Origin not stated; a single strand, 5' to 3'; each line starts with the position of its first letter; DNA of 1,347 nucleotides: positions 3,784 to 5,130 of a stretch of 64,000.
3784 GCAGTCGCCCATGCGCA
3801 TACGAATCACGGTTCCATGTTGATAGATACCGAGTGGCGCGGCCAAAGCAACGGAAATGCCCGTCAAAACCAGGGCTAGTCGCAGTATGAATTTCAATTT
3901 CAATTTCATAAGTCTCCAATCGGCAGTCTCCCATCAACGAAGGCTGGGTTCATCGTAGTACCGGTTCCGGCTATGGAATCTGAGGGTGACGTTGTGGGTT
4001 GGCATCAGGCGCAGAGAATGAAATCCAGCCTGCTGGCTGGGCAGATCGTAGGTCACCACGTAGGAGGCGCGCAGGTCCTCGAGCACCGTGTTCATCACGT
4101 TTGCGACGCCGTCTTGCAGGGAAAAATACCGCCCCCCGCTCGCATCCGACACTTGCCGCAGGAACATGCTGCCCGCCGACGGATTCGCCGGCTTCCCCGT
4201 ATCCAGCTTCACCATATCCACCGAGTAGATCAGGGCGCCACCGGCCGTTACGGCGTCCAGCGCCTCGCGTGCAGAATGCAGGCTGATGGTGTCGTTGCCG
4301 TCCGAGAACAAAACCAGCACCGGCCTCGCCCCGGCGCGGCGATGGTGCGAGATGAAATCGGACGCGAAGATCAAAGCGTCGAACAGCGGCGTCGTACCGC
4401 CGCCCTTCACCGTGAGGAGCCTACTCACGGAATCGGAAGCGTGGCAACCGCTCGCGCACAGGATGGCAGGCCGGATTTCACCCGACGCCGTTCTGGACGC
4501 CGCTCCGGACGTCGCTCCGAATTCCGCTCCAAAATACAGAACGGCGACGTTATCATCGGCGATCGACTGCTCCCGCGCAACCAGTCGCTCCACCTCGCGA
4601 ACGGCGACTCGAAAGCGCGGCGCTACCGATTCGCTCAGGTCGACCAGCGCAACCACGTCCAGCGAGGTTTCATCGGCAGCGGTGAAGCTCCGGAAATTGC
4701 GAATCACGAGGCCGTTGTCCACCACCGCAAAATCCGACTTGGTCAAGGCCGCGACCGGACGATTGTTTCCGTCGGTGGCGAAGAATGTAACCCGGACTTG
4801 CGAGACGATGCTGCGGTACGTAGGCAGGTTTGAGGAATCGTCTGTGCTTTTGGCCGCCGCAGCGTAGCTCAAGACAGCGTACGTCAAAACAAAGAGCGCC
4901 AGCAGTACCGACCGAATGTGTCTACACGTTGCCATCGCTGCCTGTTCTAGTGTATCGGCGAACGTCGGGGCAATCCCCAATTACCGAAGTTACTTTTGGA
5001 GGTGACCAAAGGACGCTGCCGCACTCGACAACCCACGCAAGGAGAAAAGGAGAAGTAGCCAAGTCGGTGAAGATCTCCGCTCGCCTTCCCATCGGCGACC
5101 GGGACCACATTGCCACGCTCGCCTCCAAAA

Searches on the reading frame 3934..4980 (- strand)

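Call 26: search_protein_families(library=pfam, proteins=[window:3934-4980:-], max_evalue=0.001)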
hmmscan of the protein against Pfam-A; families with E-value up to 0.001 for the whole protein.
window:3934-4980:- (348 aa): 2 families
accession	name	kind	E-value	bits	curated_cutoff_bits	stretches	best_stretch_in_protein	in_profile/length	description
PF00092.34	VWA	-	7.7e-08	33.2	23.8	1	108-263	1-140/174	von Willebrand factor type A domain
PF13519.12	VWA_2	-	1.5e-05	26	27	1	109-228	1-106/107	von Willebrand factor type A domain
